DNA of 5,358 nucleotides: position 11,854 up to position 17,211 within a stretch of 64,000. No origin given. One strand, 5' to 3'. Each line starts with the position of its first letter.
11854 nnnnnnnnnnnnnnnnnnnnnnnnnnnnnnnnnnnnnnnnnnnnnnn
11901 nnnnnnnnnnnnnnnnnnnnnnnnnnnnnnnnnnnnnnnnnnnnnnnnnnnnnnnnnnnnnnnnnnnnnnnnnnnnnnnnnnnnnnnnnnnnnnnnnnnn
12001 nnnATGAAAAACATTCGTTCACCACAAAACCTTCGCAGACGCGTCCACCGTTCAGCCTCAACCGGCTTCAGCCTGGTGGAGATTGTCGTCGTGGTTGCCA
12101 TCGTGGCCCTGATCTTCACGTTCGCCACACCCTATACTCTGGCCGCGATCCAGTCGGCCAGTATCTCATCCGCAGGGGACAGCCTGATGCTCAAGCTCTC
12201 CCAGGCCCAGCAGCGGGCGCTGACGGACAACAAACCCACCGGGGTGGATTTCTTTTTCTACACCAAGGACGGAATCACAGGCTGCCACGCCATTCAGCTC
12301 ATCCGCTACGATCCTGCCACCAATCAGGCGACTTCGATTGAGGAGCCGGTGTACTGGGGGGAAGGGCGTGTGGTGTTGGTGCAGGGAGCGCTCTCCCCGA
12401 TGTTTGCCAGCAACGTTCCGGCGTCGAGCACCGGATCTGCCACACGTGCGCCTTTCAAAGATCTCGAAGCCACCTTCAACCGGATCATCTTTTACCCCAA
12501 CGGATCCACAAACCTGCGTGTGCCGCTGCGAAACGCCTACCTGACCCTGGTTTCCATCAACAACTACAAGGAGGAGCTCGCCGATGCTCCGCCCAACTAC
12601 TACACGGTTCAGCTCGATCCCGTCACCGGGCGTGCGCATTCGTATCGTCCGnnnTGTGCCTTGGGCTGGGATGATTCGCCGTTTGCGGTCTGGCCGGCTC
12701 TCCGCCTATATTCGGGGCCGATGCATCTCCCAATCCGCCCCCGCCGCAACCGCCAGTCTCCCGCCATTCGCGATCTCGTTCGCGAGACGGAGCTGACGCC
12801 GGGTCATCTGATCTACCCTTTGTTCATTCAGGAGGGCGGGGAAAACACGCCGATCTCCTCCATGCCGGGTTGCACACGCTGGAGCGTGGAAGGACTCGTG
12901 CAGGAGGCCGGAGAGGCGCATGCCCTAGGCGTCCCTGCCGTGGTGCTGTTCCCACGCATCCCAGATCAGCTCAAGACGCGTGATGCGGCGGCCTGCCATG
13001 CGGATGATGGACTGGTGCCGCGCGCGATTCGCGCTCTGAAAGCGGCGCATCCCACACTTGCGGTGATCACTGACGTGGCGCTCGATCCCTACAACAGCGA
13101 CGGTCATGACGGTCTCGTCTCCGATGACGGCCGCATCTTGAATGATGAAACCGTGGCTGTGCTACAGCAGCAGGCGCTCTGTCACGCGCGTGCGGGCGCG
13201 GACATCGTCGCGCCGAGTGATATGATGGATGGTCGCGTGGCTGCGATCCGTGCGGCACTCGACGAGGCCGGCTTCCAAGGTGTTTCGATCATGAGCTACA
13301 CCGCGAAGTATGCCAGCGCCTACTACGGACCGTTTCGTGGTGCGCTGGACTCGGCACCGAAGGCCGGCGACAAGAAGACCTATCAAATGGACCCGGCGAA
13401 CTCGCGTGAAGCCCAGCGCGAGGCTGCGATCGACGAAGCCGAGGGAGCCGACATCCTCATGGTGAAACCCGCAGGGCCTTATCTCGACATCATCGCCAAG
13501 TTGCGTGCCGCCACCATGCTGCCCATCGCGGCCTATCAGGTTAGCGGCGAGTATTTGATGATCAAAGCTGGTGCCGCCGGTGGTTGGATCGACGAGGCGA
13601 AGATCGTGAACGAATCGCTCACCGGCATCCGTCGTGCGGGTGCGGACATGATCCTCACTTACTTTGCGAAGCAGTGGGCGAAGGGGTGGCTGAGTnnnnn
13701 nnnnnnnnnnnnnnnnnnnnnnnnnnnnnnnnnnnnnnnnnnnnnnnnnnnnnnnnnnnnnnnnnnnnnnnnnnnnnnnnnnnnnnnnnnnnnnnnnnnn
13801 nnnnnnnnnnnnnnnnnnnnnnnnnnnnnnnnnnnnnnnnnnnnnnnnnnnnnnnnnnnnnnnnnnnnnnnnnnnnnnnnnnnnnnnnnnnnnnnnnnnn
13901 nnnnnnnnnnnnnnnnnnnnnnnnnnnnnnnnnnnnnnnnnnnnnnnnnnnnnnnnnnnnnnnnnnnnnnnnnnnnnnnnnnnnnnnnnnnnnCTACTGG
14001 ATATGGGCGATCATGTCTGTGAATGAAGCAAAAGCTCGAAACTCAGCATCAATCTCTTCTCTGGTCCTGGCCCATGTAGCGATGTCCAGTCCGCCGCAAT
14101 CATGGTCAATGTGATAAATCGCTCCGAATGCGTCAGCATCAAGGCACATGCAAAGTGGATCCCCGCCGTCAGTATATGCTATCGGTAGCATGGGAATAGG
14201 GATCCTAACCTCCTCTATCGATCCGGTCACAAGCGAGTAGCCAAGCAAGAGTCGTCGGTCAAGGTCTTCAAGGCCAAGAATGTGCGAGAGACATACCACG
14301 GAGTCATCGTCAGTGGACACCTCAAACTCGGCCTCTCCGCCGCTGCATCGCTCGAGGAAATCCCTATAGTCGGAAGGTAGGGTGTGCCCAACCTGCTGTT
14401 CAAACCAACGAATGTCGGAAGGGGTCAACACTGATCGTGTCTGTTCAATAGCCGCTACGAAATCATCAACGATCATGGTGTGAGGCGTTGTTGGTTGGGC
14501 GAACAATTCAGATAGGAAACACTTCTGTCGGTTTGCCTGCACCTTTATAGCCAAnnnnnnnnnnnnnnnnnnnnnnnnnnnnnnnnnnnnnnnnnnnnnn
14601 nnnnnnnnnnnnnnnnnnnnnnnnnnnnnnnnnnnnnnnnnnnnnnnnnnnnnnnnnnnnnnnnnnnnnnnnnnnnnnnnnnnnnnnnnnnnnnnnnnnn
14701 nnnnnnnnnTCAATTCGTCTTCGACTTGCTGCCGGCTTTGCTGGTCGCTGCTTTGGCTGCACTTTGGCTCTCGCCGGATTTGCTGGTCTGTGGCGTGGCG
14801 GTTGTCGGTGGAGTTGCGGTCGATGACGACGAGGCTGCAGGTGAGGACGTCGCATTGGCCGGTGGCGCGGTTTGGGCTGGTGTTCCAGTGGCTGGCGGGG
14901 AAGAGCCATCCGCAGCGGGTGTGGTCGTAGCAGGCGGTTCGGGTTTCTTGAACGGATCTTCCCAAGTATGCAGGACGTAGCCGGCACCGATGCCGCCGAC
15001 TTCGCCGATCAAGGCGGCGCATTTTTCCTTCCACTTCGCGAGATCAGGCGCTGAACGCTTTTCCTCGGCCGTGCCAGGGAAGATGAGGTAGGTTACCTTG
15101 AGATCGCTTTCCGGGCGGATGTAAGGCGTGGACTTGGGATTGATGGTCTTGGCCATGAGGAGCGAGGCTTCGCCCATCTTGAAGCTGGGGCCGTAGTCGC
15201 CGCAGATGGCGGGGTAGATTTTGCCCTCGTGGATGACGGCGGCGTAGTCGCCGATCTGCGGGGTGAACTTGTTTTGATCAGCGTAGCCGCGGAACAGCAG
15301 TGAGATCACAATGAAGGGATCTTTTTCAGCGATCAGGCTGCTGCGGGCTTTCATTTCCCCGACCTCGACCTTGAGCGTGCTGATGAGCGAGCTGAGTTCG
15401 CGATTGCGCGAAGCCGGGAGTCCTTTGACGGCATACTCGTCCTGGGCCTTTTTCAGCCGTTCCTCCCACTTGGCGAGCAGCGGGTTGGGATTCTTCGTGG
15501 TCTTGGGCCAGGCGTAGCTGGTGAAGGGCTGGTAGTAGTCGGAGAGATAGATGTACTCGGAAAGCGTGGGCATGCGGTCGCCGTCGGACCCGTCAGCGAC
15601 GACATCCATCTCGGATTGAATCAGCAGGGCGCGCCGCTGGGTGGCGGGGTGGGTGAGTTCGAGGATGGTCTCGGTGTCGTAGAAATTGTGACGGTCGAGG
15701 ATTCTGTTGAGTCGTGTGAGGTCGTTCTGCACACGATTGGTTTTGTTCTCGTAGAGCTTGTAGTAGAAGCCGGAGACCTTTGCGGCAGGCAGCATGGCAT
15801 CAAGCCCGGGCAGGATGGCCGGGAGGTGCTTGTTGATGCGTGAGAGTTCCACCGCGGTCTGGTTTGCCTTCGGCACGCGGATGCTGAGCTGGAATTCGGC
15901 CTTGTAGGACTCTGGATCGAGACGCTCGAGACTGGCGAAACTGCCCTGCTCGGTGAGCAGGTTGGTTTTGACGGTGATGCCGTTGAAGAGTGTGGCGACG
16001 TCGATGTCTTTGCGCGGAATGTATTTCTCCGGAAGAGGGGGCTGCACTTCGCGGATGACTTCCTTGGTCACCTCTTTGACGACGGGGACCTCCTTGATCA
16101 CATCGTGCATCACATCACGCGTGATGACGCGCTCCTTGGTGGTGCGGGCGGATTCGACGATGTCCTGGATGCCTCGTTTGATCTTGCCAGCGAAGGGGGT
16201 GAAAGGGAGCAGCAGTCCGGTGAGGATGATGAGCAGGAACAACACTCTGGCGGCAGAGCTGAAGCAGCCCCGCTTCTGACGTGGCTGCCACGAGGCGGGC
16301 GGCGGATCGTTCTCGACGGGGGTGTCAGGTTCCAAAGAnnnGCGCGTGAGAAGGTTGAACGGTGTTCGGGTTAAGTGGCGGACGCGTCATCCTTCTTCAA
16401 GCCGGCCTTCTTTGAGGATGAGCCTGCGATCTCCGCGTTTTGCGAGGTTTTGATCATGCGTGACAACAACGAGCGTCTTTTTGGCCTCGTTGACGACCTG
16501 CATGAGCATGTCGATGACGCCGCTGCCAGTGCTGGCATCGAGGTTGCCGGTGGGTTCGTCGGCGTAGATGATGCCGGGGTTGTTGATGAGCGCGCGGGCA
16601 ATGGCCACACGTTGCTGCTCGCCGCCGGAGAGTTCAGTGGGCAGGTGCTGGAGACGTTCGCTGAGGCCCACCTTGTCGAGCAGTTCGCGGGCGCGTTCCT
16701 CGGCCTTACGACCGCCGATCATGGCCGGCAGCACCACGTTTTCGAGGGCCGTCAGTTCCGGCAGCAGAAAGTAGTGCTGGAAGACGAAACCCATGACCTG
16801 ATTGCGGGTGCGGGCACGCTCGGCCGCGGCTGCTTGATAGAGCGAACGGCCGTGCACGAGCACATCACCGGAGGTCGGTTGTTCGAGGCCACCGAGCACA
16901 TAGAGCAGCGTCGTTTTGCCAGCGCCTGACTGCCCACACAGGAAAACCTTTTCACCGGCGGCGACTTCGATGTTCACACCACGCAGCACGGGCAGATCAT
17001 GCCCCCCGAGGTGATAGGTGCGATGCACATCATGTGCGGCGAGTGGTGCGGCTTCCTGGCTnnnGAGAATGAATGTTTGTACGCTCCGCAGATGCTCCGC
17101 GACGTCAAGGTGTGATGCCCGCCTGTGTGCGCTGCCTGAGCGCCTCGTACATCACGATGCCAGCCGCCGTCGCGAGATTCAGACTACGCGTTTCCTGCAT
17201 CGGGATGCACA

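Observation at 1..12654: PEP-CTERM giant protein next to its own four-pseudopilin cassette: candidate dedicated tip-complex/cargo export pair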

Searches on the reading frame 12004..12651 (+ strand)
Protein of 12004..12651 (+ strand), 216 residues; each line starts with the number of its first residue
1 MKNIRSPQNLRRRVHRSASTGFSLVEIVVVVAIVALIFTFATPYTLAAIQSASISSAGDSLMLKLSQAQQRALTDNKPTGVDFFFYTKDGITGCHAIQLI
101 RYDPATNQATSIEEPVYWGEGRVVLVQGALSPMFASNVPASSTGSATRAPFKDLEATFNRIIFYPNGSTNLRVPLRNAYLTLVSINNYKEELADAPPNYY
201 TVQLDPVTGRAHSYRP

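Call 6: search_protein_families(library=ncbifam, proteins=[window:12004-12651:+], max_evalue=0.01)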
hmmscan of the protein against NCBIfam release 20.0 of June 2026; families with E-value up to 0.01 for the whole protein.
window:12004-12651:+ (216 aa): 8 families
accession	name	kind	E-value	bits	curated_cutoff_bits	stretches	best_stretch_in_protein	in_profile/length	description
TIGR02596.1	TIGR02596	subfamily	1.2e-29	103.9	70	1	22-213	1-195/196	Verru_Chthon cassette protein D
TIGR01708.2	typeII_sec_gspH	equivalog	5.4e-08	33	80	1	20-83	2-65/169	type II secretion system minor pseudopilin GspH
NF040982.1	ComGD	equivalog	2.3e-05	24.8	70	1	20-87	2-69/139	competence type IV pilus minor pilin ComGD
TIGR02532.1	IV_pilin_GFxxxE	domain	0.00052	19.7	16.3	1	21-42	3-24/24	prepilin-type N-terminal cleavage/methylation domain-containing protein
NF047827.1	T3SSXpsH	equivalog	0.002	17.9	160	1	21-78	2-59/145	type II secretion system protein XpsH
TIGR01710.1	typeII_sec_gspG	equivalog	0.0045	17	88.85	1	21-61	2-42/134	type II secretion system major pseudopilin GspG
NF007862.0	PRK10574.1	equivalog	0.0047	17.1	138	1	19-55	4-40/145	prepilin peptidase-dependent pilin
NF040999.1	pilin_ComGC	equivalog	0.0094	16.1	75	0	20-72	2-52/84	competence type IV pilus major pilin ComGC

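Call 7: search_protein_families(library=pfam, proteins=[window:12004-12651:+], max_evalue=0.01)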
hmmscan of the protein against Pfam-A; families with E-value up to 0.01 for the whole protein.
window:12004-12651:+ (216 aa): 1 family
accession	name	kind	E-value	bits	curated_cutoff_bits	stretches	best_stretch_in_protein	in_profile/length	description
PF07963.17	N_methyl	-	0.00018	21.4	21.2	1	17-41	2-26/27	Prokaryotic N-terminal methylation motif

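Call 66: search_solved_structures(query=A6, max_evalue=1)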
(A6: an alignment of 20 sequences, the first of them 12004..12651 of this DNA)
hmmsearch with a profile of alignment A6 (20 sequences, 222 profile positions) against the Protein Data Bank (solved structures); distinct sequences matched with E-value up to 1: 23.
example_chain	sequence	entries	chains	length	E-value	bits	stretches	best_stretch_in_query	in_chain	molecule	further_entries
7tgg_A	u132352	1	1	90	2.4e-09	40.6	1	10-72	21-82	Geopilin domain 1 protein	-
9egp_A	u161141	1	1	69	1.8e-08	37.7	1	12-47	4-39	Geopilin domain 1 protein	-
9laa_A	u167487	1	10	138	6.9e-08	35.8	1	12-66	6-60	Type IV pilin protein PilA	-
2m7g_A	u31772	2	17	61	6.8e-07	32.6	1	19-73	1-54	Geopilin domain 1 protein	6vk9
8tj2_C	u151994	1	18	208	1.2e-06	31.8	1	19-68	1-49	Type IV major pilin protein PilA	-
9lab_B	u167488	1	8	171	2.4e-06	30.8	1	14-66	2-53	MSHA major pilin subunit MshA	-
3sok_A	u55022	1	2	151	5.8e-06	29.5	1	19-50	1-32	Fimbrial protein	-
1oqw_A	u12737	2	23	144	9.7e-06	28.8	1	19-50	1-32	Fimbrial protein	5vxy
8tum_e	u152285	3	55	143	1.2e-05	28.5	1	19-49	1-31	Type IV major pilin protein PilA | Pilin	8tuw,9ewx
8tob_GA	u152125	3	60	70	1.9e-05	27.9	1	20-52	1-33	Fimbrial protein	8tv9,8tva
8p3b_A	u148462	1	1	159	6.4e-05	26.1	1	19-54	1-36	Fimbrial protein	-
2hi2_A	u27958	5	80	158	6.9e-05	26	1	19-54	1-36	Fimbrial protein | PilA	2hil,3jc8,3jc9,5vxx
1ay2_A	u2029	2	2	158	7e-05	26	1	19-54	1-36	TYPE 4 PILIN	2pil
5kua_A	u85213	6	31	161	9e-05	25.6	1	19-54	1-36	pilin | Neisseria meningitidis PilE variant SB-GATDH | Neisseria meningitidis PilE, SB-DATDH variant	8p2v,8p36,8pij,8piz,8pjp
6gv9_A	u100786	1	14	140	0.00012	25.2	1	19-53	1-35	Prepilin peptidase-dependent protein D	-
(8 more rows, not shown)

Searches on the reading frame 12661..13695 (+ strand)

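Call 6: search_protein_families(library=ncbifam, proteins=[window:12661-13695:+], max_evalue=0.01)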
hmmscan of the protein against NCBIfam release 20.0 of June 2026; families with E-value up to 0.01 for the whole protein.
window:12661-13695:+ (345 aa): 2 families
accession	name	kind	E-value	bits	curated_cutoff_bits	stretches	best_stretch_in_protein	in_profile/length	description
NF006762.1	PRK09283.1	equivalog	2.7e-142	473.9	297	1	25-341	6-322/327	porphobilinogen synthase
NF009923.0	PRK13384.1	equivalog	8.4e-112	373.8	507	1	25-343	9-323/327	porphobilinogen synthase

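Call 7: search_protein_families(library=pfam, proteins=[window:12661-13695:+], max_evalue=0.01)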
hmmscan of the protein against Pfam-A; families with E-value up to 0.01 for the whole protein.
window:12661-13695:+ (345 aa): 1 family
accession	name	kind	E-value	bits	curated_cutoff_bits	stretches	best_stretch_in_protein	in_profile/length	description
PF00490.27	ALAD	-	4.7e-136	453.5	24.6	1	26-341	3-316/317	Delta-aminolevulinic acid dehydratase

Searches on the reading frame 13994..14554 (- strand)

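Call 29: search_protein_families(library=pfam, proteins=[window:13994-14554:-], max_evalue=0.001)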
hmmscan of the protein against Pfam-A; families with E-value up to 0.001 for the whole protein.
window:13994-14554:- (186 aa): 3 families
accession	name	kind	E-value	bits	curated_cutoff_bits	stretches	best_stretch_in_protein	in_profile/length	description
PF09346.15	SMI1_KNR4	-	1.4e-14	55.2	25.4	1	43-183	2-124/125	SMI1 / KNR4 family (SUKH-1)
PF14568.11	SUKH_6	-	4.4e-09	37.3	27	1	47-152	3-103/119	SMI1-KNR4 cell-wall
PF14567.11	SUKH_5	-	0.00043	20.5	27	0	44-79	23-59/142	SMI1-KNR4 cell-wall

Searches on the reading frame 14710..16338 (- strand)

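Call 29: search_protein_families(library=pfam, proteins=[window:14710-16338:-], max_evalue=0.001)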
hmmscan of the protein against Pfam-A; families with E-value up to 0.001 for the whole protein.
window:14710-16338:- (542 aa): 1 family
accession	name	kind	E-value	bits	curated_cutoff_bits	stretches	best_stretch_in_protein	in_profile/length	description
PF07335.16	Glyco_hydro_75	-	5.5e-10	40.2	27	1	332-441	36-148/165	Fungal chitosanase of glycosyl hydrolase group 75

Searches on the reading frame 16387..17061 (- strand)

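Call 29: search_protein_families(library=pfam, proteins=[window:16387-17061:-], max_evalue=0.001)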
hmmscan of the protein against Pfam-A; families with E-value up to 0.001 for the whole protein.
window:16387-17061:- (224 aa): 1 family
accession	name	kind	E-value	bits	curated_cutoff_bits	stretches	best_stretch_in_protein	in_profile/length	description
PF00005.33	ABC_tran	-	4.5e-35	121.7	25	1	26-171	1-136/137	ABC transporter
